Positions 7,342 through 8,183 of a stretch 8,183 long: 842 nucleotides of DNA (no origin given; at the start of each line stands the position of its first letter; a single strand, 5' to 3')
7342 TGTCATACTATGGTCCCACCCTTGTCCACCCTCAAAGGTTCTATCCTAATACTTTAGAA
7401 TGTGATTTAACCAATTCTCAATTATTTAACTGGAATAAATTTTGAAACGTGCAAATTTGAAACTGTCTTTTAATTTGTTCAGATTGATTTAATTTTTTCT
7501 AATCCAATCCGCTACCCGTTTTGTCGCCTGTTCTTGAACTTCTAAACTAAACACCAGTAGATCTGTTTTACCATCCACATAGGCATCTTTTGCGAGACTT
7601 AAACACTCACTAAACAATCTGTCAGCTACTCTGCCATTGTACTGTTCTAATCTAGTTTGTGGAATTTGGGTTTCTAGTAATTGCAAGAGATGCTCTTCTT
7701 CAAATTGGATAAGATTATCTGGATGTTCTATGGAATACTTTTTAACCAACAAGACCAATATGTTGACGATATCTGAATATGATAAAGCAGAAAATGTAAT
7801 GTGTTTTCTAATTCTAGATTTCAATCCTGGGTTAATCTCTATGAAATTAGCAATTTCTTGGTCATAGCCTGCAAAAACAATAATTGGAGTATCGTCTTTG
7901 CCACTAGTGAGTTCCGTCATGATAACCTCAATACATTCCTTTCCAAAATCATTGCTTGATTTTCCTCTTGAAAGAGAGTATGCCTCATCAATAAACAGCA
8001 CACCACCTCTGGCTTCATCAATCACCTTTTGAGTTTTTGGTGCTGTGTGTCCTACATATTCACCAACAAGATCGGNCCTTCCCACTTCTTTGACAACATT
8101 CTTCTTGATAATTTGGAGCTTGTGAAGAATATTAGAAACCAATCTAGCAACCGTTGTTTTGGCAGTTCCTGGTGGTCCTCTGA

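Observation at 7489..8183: CbbX/SpoVK-type AAA+ ATPase in a eukaryotic context, with a deviant P-loop (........: Ala replaces the second invariant Gly)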

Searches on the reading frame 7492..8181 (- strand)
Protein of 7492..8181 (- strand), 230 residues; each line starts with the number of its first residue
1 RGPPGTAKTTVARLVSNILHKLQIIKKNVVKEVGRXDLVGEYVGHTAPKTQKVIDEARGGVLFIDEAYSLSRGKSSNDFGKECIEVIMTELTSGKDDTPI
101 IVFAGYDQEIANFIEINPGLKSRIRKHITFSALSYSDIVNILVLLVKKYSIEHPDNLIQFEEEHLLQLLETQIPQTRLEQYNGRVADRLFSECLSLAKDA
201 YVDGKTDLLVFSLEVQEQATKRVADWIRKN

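Call 10: search_protein_families(library=ncbifam, proteins=[window:7492-8181:-], max_evalue=0.01)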
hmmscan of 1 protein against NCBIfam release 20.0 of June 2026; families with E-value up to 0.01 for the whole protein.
seq(230 aa): 8 families
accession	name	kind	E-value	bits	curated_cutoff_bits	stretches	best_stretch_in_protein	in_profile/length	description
TIGR02881.1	spore_V_K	equivalog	4.1e-47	160.4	422.95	1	1-185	48-226/261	stage V sporulation protein K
TIGR02880.1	cbbX_cfxQ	equivalog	5.1e-44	150.6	459.25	1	2-149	65-211/284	CbbX protein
TIGR03922.1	T7SS_EccA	equivalog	1.3e-42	146.1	466.65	1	2-183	319-496/557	type VII secretion AAA-ATPase EccA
TIGR02903.1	spore_lon_C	equivalog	0.00024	19.8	678.8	0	43-67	251-274/615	Lon family ATP-dependent protease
NF042959.1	IteA_antiphage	equivalog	0.0033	16.6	510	1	2-74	132-199/367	anti-phage ATPase IteA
TIGR02640.1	gas_vesic_GvpN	equivalog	0.0037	16.8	266.8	1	1-49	27-74/262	gas vesicle protein GvpN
TIGR03689.1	pup_AAA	equivalog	0.0045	15.8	504.75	1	2-76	223-310/512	proteasome ATPase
NF009881.0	PRK13341.1-2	equivalog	0.0091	13.9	651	0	2-72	59-123/736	AAA family ATPase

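Call 11: search_solved_structures(query=window:7492-8181:-, show_alignments=3)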
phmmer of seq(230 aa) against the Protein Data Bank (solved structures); distinct sequences matched with E-value up to 0.001: 51.
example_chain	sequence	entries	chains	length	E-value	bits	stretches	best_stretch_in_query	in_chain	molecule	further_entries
3zuh_A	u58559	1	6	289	1.4e-36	129.6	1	2-140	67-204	PROTEIN CBBX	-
3syk_A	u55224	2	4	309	1.6e-36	129.4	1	2-140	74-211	Protein CbbX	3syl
9lur_A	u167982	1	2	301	9.3e-31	110.5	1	2-146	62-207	ESX-1 secretion system protein EccA1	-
7wd3_A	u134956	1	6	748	5.2e-07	32.9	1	2-92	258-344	ATPase family gene 2 protein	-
7nku_A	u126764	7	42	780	5.8e-07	32.8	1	2-92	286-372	ATPase family gene 2 protein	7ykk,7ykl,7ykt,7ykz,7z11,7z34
7wbb_A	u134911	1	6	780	3.5e-06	30.2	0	2-92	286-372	AFG2 isoform 1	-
7wub_C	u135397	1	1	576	1.2e-05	28.5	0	2-108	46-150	Transitional endoplasmic reticulum ATPase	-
7wub_D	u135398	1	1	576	1.2e-05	28.5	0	2-108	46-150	Transitional endoplasmic reticulum ATPase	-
6mck_A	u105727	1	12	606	1.5e-05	28.2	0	2-108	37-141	Transitional endoplasmic reticulum ATPase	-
8rs9_A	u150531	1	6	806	2e-05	27.8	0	2-107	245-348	Transitional endoplasmic reticulum ATPase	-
8r0e_A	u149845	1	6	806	2.7e-05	27.3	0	2-107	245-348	Transitional endoplasmic reticulum ATPase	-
8pqx_A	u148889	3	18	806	3.1e-05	27.1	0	2-107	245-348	Transitional endoplasmic reticulum ATPase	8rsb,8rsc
7rlj_A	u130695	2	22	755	3.3e-05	27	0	2-107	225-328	Transitional endoplasmic reticulum ATPase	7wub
8yka_A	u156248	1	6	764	3.5e-05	27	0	2-107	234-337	Transitional endoplasmic reticulum ATPase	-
6chs_H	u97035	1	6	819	3.8e-05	26.8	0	2-90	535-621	Putative cell division control protein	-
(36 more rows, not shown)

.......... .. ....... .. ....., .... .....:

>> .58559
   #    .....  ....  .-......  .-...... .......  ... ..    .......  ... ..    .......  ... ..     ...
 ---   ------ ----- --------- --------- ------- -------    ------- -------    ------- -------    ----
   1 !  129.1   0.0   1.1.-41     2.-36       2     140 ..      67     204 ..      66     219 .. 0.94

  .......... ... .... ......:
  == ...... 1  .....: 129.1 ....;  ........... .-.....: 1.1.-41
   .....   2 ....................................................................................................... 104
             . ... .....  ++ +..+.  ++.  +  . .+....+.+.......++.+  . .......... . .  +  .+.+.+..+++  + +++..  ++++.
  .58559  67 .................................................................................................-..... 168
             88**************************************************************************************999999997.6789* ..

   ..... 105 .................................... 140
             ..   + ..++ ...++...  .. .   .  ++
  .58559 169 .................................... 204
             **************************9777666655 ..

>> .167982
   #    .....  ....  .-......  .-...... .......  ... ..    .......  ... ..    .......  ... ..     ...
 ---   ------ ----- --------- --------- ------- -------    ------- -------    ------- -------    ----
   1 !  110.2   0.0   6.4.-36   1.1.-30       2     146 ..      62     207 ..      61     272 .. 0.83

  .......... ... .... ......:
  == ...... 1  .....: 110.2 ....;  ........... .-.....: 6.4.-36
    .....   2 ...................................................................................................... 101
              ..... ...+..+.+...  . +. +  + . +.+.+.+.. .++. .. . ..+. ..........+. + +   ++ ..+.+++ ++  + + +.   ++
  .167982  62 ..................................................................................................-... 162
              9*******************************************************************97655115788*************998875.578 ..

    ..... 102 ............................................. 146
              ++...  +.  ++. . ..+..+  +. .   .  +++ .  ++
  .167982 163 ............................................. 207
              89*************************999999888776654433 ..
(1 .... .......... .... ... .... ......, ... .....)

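Call 13: search_protein_families(library=pfam, proteins=[window:7492-8181:-], max_evalue=0.01)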
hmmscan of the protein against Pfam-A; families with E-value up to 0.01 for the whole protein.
seq(230 aa): 2 families
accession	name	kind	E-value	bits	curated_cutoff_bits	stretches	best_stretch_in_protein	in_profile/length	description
PF00004.35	AAA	-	1.1e-13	52.1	21.2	1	2-130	5-129/131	ATPase family associated with various cellular activities (AAA)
PF07728.20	AAA_5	-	0.00021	21.8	22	1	2-67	6-75/139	AAA domain (dynein-related subfamily)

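Call 24: search_protein_representatives(protein=window:7492-8181:-)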
Query: 230 residues. Proteins with E-value up to 0.001 (for the whole library): 18936; up to 1e-10: 14928; up to 1e-30: 3104. The best 150 are listed.
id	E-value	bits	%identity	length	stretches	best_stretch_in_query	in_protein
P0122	2.4e-199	674.6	35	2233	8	2-160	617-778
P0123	2.6e-159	543.8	40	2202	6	2-161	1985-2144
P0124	1.9e-149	511.5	42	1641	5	2-152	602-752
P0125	1.8e-145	498.5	39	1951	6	2-134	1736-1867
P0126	2.5e-137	471.9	43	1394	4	2-154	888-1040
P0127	1.3e-135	466.3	40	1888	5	2-195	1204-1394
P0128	8.5e-133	457.1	37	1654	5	2-203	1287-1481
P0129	1.2e-129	446.8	41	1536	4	2-158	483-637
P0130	1.5e-129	446.5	40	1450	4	2-194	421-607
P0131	1.5e-127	440.0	37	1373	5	2-152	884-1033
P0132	3.1e-125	432.4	36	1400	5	1-168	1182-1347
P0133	1.6e-124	430.1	35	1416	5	2-169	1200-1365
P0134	2.0e-124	429.8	41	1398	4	2-165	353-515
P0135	9.6e-122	421.0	40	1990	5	2-152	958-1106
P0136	1.2e-121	420.7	38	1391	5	1-194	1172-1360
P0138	1.4e-119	413.9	42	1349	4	2-169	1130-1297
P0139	4.3e-115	399.2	35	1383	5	2-169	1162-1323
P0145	5.4e-109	379.3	44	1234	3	2-214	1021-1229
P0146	1.2e-108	378.2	34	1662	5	2-193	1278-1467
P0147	1.3e-108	378.0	45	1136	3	2-147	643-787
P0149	5.8e-106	369.4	39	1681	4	1-157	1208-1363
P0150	3.9e-105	366.7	39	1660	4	2-196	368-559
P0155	1.9e-102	357.9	42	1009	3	2-218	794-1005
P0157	2.8e-101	354.1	43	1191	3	2-191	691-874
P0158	2.7e-100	350.9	43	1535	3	2-169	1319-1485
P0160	2.5e-99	347.7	43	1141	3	1-195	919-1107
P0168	4.6e-97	340.3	38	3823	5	2-141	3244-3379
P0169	4.9e-97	340.2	43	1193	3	2-156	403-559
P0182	4.9e-93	327.2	37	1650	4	2-162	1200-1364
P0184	8.3e-93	326.4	32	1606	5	2-186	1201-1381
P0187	2.1e-92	325.1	40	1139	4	2-148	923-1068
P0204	3.2e-89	314.7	40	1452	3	2-210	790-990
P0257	2.7e-79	282.3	36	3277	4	1-196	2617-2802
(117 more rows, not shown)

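Call 27: list_cluster_members(proteins=[P0129, P0122, P0145, P0155, P0139])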
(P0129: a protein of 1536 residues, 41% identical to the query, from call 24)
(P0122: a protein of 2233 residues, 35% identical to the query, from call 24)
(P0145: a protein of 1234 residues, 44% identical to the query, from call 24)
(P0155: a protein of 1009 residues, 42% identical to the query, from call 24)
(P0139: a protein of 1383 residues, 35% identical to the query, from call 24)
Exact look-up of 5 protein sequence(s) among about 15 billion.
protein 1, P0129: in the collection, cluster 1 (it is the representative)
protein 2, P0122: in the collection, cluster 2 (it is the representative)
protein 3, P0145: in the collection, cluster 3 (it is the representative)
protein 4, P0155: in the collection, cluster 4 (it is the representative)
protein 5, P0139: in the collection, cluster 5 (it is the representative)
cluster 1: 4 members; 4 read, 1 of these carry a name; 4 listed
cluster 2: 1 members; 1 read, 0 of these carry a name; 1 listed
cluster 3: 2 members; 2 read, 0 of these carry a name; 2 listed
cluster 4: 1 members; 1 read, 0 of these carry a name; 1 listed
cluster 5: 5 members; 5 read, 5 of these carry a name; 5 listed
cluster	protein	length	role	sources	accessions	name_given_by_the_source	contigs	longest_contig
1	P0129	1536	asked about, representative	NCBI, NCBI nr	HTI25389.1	MAG TPA: AAA family ATPase [Kutzneria sp.] | AAA family ATPase [Kutzneria sp.]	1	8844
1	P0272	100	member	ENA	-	-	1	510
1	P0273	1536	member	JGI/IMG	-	-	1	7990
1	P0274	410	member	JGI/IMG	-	-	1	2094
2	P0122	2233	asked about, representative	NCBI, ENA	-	-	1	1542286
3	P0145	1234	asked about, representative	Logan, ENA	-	-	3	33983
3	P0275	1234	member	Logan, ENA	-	-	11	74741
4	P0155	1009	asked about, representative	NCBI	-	-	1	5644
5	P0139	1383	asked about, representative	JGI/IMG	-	SpoVK/Ycf46/Vps4 family AAA+-type ATPase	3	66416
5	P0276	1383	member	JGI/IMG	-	SpoVK/Ycf46/Vps4 family AAA+-type ATPase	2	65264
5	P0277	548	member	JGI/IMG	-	AAA+ superfamily predicted ATPase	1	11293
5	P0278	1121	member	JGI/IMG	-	SpoVK/Ycf46/Vps4 family AAA+-type ATPase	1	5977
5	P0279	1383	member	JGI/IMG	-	SpoVK/Ycf46/Vps4 family AAA+-type ATPase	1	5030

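Call 30: find_related_loci(query=window:7492-8181:-, collection=metagenome_contigs, flank=5000)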
Query window:7492-8181:- (230 aa) in metagenome_contigs; peptide patterns used: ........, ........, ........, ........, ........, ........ (x = any residue, [..] = any of these).
377 stretches matched a pattern; 70 encode a relative of the query (tblastn E <= 1e-3); 70 distinct loci.
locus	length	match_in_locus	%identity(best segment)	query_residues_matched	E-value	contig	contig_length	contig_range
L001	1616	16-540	43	2-181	1e-37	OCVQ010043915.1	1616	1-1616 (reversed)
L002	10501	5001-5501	44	2-164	6e-37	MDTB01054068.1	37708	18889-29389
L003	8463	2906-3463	39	2-193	2e-35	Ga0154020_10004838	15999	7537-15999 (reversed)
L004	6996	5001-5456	43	2-148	2e-34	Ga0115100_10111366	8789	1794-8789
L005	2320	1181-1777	40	2-191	1e-33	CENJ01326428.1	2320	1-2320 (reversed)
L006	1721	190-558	52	2-124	9e-34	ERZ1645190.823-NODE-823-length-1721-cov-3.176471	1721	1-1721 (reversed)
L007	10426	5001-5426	46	2-143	5e-34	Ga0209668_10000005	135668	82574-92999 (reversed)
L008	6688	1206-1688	40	2-172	3e-33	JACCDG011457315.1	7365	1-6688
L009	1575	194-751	38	2-190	2e-33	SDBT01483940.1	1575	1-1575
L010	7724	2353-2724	51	1-124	5e-33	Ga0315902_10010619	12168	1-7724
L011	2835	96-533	43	2-148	2e-32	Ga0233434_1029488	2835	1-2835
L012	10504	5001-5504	43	2-172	2e-32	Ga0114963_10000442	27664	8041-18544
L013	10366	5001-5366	50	2-124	3e-32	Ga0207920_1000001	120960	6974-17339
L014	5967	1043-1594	37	2-193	3e-32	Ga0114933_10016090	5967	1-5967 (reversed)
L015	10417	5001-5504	42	2-172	1e-31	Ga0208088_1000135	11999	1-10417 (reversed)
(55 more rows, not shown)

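Call 33: find_related_loci(query=window:7492-8181:-, collection=genome_contigs, flank=3000)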
Query window:7492-8181:- (230 aa) in genome_contigs; peptide patterns used: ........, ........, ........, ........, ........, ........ (x = any residue, [..] = any of these).
192 stretches matched a pattern; 4 encode a relative of the query (tblastn E <= 1e-3); 4 distinct loci.
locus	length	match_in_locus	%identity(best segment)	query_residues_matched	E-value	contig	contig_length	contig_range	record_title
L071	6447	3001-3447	48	2-151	7e-41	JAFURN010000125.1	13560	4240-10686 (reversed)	MAG: Ruminococcus sp. isolate RGIG4760 Roe_deer_Rectum.Co__c2118587, whole genome shotgun sequence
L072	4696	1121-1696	39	2-199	7e-38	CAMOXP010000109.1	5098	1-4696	MAG: uncultured Firmicutes bacterium isolate SRR873608_bin.135_metaWRAP_v1.3_MAG genome assembly, contig: NODE_58202_len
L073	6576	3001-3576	39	2-199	8e-38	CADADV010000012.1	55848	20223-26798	MAG: uncultured Clostridiales bacterium isolate RUG13204 genome assembly, contig: RUG13204_asm_12, whole genome shotgun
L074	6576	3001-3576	39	2-199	1e-37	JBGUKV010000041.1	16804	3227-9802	MAG: Candidatus Copromorpha sp. isolate ruminal_MAG_272 ruminal_MAG_272_contig_0041, whole genome shotgun sequence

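Call 42: list_cluster_members(proteins=[P0147, P0130, P0126, P0204, P0169, P0132, P0160, P0157, P0158, P0123])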
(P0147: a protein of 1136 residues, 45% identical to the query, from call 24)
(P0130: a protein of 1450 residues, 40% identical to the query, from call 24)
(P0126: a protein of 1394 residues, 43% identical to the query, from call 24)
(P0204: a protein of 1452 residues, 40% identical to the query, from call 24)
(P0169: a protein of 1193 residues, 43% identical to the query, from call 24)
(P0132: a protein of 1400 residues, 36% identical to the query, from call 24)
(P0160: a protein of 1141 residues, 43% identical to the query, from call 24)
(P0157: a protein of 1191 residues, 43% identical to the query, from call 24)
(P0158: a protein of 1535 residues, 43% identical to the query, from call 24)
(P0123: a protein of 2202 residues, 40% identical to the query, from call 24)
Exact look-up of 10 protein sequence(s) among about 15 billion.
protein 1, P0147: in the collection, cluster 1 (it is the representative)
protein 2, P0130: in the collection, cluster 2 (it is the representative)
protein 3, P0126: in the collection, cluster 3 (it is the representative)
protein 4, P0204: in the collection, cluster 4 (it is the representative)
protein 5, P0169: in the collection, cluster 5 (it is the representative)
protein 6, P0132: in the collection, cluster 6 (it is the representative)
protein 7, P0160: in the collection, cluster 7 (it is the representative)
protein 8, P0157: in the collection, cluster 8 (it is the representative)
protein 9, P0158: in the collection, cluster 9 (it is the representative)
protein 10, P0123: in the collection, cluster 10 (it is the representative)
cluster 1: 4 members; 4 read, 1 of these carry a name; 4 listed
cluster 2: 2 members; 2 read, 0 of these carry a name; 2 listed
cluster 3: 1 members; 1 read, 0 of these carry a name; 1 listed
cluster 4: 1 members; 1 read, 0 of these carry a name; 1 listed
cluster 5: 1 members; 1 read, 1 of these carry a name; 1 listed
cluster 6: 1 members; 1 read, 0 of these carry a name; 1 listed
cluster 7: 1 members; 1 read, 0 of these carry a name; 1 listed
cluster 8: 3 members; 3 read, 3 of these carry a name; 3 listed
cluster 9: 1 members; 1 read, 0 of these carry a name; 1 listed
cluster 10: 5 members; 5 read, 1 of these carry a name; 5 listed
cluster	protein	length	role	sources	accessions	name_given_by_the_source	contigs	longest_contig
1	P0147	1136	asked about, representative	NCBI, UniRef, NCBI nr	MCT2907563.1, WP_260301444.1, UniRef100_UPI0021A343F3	AAA family ATPase [Schleiferilactobacillus harbinensis] | AAA family ATPase n=1 Tax=Schleiferilactobacillus harbinensis TaxID=304207 ...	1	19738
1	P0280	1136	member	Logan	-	-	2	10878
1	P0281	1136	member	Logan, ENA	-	-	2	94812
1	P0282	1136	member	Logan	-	-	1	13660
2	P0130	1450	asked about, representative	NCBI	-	-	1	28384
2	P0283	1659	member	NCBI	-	-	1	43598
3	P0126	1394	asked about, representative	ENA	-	-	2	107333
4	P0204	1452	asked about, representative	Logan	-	-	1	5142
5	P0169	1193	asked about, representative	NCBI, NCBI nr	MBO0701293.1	MAG: AAA family ATPase [Candidatus Dormibacteraeota bacterium] | AAA family ATPase [Candidatus Dormibacteraeota bacterium]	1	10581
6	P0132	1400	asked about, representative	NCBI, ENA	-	-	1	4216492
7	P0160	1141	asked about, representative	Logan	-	-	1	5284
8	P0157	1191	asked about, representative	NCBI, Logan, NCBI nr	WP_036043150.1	AAA family ATPase [Leptospira alstonii]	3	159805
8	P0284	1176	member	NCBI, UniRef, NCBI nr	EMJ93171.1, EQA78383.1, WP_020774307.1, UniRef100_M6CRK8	AAA family ATPase [Leptospira alstonii] | ATPase, AAA family n=3 Tax=Leptospira alstonii TaxID=28452 RepID=M6CRK8_9LEPT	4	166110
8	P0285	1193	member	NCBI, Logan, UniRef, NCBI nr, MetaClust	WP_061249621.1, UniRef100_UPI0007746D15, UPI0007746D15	AAA family ATPase [Leptospira alstonii] | AAA family ATPase n=1 Tax=Leptospira alstonii TaxID=28452 RepID=UPI0007746D15 | status=active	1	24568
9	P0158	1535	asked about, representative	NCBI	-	-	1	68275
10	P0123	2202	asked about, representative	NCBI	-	-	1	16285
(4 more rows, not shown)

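Call 46: list_cluster_members(proteins=[P0184, P0146, P0128, P0138, P0149, P0150, P0182, P0168, P0257, P0187])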
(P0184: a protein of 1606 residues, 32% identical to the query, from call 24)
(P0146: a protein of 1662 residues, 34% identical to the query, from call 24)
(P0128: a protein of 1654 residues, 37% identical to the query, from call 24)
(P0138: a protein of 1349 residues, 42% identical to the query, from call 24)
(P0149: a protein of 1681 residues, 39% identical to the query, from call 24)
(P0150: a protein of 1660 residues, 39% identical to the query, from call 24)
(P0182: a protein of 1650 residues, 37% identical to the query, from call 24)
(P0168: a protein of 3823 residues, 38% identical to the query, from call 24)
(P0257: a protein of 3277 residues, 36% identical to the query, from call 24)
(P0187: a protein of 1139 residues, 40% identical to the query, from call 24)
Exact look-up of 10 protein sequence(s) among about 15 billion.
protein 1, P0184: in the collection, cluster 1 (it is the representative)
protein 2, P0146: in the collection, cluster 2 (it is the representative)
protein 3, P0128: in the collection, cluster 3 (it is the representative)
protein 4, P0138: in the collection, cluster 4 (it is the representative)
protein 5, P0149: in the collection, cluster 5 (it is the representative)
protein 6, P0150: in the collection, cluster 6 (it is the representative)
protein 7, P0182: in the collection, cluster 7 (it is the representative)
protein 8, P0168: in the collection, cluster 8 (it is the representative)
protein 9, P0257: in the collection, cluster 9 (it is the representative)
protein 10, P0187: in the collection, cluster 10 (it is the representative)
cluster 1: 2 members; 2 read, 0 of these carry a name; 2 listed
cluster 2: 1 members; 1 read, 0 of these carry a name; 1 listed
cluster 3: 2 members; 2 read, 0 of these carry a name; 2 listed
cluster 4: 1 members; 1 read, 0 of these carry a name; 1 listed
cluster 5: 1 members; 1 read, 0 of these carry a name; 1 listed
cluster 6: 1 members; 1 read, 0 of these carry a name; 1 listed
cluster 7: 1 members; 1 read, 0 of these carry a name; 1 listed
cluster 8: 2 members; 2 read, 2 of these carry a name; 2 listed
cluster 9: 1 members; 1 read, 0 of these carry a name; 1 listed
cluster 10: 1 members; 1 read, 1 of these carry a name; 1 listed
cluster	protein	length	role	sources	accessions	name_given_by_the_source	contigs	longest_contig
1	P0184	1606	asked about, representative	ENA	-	-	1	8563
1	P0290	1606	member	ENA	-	-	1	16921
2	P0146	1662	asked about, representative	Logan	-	-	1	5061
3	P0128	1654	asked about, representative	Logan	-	-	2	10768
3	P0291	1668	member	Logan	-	-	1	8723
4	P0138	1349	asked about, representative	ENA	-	-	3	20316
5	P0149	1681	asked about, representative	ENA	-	-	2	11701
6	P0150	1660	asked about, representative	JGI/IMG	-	-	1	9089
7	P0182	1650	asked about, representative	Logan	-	-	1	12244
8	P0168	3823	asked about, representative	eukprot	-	gene3981-4950_t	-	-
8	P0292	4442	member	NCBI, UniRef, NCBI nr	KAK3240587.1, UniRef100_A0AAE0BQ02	hypothetical protein CYMTET_49582 [Cymbomonas tetramitiformis] | C3H1-type domain-containing protein n=1 Tax=Cymbomonas tetramitiformis TaxID=36881 ...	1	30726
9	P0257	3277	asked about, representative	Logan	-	-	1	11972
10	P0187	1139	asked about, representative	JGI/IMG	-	SpoVK/Ycf46/Vps4 family AAA+-type ATPase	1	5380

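Call 47: find_encoding_contigs(protein=P0184, flank=6000, max_places=2)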
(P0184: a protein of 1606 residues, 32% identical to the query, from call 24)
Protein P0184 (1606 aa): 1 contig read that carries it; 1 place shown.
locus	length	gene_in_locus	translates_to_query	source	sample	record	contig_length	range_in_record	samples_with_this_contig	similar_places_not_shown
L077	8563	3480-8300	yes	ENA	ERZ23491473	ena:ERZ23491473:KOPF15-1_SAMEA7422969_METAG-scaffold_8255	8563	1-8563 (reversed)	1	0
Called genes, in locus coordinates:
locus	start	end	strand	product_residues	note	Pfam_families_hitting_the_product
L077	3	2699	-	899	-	?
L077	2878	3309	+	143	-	-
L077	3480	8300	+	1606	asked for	PF00910:RNA_helicase (faint), PF01057:Parvo_NS1 (faint), PF01078:Mg_chelatase (faint), PF01695:IstB_IS21 (faint), PF00004:AAA, PF17866:AAA_lid_6 (weak), PF00004:AAA, PF13499:EF-hand_7 (weak), +19 more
